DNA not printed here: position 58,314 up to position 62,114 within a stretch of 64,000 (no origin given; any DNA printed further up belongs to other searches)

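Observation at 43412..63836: ~20-kb operon of four tandem giant paralogs (LamG, CBM9-like, Ig-like, unknown C-terminal module) with GH95/DUF5703-like and BNR-propeller partners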

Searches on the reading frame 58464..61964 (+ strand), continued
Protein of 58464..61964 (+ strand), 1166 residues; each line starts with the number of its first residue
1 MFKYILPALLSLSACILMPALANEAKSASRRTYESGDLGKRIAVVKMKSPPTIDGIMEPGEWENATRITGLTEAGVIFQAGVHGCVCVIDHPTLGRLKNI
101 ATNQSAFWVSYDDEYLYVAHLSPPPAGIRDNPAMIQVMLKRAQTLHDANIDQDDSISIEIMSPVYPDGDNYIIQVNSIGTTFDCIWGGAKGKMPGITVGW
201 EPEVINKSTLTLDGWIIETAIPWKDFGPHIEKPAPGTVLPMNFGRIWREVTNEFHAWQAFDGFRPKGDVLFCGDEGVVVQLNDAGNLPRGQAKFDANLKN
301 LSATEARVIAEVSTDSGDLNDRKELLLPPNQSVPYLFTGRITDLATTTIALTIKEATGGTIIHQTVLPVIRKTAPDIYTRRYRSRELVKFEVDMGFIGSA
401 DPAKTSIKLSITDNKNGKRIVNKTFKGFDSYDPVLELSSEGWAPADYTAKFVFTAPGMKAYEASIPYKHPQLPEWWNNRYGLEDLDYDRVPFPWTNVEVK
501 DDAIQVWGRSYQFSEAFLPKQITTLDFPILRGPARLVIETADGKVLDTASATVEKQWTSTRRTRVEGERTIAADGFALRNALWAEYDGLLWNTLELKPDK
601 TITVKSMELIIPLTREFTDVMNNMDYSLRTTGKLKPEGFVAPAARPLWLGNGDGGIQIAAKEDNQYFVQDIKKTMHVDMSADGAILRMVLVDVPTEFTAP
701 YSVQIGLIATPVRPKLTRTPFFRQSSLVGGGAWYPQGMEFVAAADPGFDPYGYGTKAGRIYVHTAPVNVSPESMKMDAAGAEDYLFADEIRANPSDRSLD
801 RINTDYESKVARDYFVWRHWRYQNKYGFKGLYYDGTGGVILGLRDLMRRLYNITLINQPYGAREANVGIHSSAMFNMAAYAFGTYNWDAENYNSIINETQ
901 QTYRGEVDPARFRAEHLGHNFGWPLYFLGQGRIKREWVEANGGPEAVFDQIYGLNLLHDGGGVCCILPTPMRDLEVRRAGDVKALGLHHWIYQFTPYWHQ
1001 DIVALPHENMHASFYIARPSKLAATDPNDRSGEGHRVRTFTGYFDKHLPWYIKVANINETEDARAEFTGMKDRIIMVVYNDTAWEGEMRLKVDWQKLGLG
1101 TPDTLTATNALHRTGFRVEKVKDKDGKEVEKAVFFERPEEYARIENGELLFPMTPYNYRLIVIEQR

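Call 40: search_solved_structures(query=A4, max_evalue=10, show_alignments=3)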
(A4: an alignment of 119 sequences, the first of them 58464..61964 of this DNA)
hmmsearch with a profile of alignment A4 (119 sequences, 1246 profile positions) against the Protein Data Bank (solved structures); distinct sequences matched with E-value up to 10: 51.
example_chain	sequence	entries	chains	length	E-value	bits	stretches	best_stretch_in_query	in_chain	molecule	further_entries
5hon_A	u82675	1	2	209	1.1e-15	59.6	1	63-217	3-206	Extracellular arabinanase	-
5ho0_A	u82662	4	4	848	5e-15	57.5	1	59-217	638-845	Extracellular arabinanase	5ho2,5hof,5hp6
4qvs_A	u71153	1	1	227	1.4e-13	52.7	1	81-216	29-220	S-layer domain-containing protein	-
1diw_A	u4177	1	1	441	5.6e-10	40.7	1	89-218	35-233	TETANUS TOXIN HC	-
3hmy_A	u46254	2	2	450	6e-10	40.6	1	89-218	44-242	Tetanus toxin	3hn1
7by4_A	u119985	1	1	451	6e-10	40.6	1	89-218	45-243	Tetanus toxin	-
1a8d_A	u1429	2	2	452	6e-10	40.6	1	89-218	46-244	TETANUS NEUROTOXIN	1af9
1dfq_A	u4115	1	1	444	6.2e-10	40.6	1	89-218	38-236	TETANUS TOXIN HC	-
9fyq_C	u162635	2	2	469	6.2e-10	40.6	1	89-218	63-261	Tetanus toxin heavy chain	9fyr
1dll_A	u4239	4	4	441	6.3e-10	40.6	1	89-218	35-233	TETANUS TOXIN | Tetanus toxin (Tentoxylysin)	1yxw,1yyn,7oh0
1d0h_A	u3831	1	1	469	6.4e-10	40.5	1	89-218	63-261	PROTEIN (TETANUS TOXIN HC)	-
1fv2_A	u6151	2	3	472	6.5e-10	40.5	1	89-218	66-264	TETANUS TOXIN HEAVY CHAIN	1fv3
7ce2_A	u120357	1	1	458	9.7e-10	40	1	89-218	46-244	Tetanus toxin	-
7by5_A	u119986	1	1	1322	3.4e-09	38.1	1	89-218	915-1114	Tetanus toxin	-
5n0b_A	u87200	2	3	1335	3.5e-09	38.1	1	89-218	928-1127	Tetanus toxin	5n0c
4jpq_A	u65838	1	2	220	0.0032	18.4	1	280-399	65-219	Uncharacterized protein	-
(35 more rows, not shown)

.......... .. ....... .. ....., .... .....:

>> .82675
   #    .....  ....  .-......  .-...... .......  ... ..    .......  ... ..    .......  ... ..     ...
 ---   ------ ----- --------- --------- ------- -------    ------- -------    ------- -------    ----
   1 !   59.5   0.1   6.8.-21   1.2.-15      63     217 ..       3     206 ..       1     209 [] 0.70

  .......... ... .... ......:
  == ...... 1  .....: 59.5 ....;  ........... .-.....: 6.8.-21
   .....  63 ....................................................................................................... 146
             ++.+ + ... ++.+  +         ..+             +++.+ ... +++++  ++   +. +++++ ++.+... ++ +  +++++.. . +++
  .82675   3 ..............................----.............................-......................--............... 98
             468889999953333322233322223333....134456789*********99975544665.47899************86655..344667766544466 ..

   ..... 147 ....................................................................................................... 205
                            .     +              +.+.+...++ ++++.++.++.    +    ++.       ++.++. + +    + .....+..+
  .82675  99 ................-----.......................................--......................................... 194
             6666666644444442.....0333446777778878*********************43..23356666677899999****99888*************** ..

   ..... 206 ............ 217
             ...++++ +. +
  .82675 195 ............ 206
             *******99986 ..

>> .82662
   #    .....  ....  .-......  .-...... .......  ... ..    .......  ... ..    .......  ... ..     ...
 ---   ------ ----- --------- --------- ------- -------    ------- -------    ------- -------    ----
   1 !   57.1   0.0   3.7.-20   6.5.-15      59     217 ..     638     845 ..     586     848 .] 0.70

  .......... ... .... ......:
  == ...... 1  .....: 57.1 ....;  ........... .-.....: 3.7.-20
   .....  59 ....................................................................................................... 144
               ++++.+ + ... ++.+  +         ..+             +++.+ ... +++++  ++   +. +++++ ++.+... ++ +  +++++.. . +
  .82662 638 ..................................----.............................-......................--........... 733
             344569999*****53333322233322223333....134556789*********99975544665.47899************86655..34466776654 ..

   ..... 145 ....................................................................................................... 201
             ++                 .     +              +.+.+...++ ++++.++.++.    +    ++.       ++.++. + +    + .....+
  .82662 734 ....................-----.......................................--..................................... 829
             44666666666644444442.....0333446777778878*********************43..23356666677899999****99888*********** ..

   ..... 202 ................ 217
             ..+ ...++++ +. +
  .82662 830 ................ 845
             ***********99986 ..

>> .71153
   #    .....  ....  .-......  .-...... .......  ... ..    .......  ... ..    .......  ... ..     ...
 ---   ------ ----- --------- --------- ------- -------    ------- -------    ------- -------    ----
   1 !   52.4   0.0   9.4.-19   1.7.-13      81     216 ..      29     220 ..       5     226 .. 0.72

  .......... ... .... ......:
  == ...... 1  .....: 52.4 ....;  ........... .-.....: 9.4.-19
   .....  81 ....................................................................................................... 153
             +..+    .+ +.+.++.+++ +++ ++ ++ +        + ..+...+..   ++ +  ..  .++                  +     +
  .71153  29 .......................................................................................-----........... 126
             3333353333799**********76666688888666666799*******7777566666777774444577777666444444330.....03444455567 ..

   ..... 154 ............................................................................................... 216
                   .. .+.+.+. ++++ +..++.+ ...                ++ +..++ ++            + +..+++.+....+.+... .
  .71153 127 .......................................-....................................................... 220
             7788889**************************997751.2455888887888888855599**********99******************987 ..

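Call 41: find_homologous_proteins(query=A4, max_evalue=1e-10)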
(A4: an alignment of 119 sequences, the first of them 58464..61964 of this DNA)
Query A4 (119 sequences) (1166 aa, profile of the alignment): 34 proteins with E <= 1e-10 among 8000 candidates.
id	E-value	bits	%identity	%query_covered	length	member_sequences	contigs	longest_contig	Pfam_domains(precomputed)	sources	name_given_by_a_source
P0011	0.0e+0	1223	51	99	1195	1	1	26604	PF19543.6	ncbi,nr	ncbi:MAG: DUF6067 family protein [Kiritimatiellae bacterium]|nr:DUF6067 family protein [Kiritimatiel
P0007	0.0e+0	1204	54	100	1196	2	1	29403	PF19543.6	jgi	jgi:hypothetical protein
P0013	0.0e+0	1186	49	99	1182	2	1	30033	PF19543.6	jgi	-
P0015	0.0e+0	1186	48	100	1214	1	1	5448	PF19543.6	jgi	jgi:hypothetical protein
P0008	0.0e+0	1185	53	100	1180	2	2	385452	PF19543.6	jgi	-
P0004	0.0e+0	1182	56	100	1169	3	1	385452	PF19543.6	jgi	-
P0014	0.0e+0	1176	49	97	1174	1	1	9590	PF19543.6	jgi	-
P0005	0.0e+0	1143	56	100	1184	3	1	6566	PF19543.6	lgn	-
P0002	0.0e+0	1131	60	100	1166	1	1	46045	PF19543.6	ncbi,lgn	-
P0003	0.0e+0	1126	56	100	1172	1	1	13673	PF19543.6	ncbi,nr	ncbi:MAG: DUF6067 family protein [Candidatus Omnitrophica bacterium]|nr:DUF6067 family protein [Cand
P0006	0.0e+0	1122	54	100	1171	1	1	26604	PF19543.6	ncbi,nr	ncbi:MAG: DUF6067 family protein [Kiritimatiellae bacterium]|nr:DUF6067 family protein [Kiritimatiel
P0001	0.0e+0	1098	100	100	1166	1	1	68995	PF19543.6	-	-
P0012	0.0e+0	1087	53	90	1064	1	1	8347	PF19543.6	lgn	-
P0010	0.0e+0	1081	51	98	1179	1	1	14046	PF19543.6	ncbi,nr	ncbi:MAG: DUF6067 family protein [Candidatus Pacebacteria bacterium]|nr:DUF6067 family protein [Cand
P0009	0.0e+0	1066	51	100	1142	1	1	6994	PF19543.6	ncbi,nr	ncbi:MAG: DUF6067 family protein [Candidatus Omnitrophica bacterium]|nr:DUF6067 family protein [Cand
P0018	1.1e-247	843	23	85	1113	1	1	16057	PF19543.6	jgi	-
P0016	4.6e-218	745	59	59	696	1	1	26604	PF19543.6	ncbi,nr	ncbi:MAG: DUF6067 family protein, partial [Kiritimatiellae bacterium]|nr:DUF6067 family protein [Kir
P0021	4.0e-32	129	23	22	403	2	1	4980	PF16011.11,PF13414.13,PF06452.17,PF13646.13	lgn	-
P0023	9.5e-26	108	26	18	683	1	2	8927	PF06452.17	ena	-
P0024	1.2e-21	94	27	18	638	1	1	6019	PF06452.17,PF00149.34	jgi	-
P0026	6.3e-15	72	23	17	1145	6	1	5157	PF06452.17,PF01841.26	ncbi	ncbi:MAG: transglutaminase domain-containing protein [Planctomycetota bacterium]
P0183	1.0e-12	65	32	6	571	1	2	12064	PF06452.17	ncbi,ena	-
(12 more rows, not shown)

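Call 70: search_protein_families(library=pfam, alignment_id=A7, max_evalue=0.00001)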
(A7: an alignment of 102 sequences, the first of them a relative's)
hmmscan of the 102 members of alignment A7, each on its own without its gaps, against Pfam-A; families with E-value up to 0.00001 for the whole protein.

A. member 1, L001:1005-2081:+ (358 aa): 0 families

B. families by the number of members that match (of 102 scanned): 76 families (the first 25 are shown)
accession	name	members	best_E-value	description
PF07596.16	SBP_bac_10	5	3.9e-51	Protein of unknown function (DUF1559)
PF12951.13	PATR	4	2.8e-78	Passenger-associated-transport-repeat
PF13377.12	Peripla_BP_3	4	1e-32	Periplasmic binding protein-like domain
PF01208.23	URO-D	3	1.9e-20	Uroporphyrinogen decarboxylase (URO-D)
PF00356.27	LacI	3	3.8e-18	Bacterial regulatory proteins, lacI family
PF00532.27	Peripla_BP_1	3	2.3e-17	Periplasmic binding proteins and sugar binding domain of LacI family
PF12708.12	Pect-lyase_RHGA_epim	3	4e-15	Rhamnogalacturonase A/epimerase, pectate lyase-like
PF07963.17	N_methyl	3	4.8e-09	Prokaryotic N-terminal methylation motif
PF01041.23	DegT_DnrJ_EryC1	2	1.4e-104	DegT/DnrJ/EryC1/StrS aminotransferase family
PF13646.12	HEAT_2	2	1.8e-51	HEAT repeats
PF06182.17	ABC2_membrane_6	2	6.1e-40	ABC-2 family transporter protein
PF02985.28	HEAT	2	8.5e-33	HEAT repeat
PF01261.30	AP_endonuc_2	2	7.2e-31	Xylose isomerase-like TIM barrel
PF12717.13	Cnd1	2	8.6e-13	non-SMC mitotic condensation complex subunit 1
PF00155.27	Aminotran_1_2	2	1.2e-10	Aminotransferase class I and II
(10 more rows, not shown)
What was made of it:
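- The substrate is unknown and the gene partners vary between genomes (call 70).
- Tried and rejected: Rejected, because the neighbours vary across 26 loci (call 70).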

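Call 72: find_related_loci(query=L001:20143-22284:+, collection=metagenome_contigs, flank=200)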
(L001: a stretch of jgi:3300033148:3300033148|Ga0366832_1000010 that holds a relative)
Query L001:20143-22284:+ (713 aa) in metagenome_contigs; peptide patterns used: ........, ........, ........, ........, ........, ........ (x = any residue, [..] = any of these).
295 stretches matched a pattern; 11 encode a relative of the query (tblastn E <= 1e-3); 11 distinct loci.
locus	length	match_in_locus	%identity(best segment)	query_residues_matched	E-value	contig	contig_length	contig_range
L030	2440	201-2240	42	20-710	5e-174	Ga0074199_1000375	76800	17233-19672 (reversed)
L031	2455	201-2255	41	21-713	4e-178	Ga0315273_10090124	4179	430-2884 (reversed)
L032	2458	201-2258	42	16-710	6e-174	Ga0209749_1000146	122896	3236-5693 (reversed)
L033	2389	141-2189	41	19-711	1e-173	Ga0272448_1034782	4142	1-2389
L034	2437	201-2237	40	20-710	1e-166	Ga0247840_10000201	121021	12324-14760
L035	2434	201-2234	40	20-709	2e-163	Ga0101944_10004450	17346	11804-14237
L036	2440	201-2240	41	23-710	1e-165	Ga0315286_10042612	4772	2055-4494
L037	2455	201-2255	39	19-711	2e-166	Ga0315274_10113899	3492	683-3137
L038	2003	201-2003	40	20-632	8e-151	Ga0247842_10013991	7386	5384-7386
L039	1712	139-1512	46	251-710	4e-139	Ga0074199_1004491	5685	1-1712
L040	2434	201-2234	39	20-709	7e-161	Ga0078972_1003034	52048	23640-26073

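Call 86: find_encoding_contigs(protein=P0001, flank=10000, max_places=3)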
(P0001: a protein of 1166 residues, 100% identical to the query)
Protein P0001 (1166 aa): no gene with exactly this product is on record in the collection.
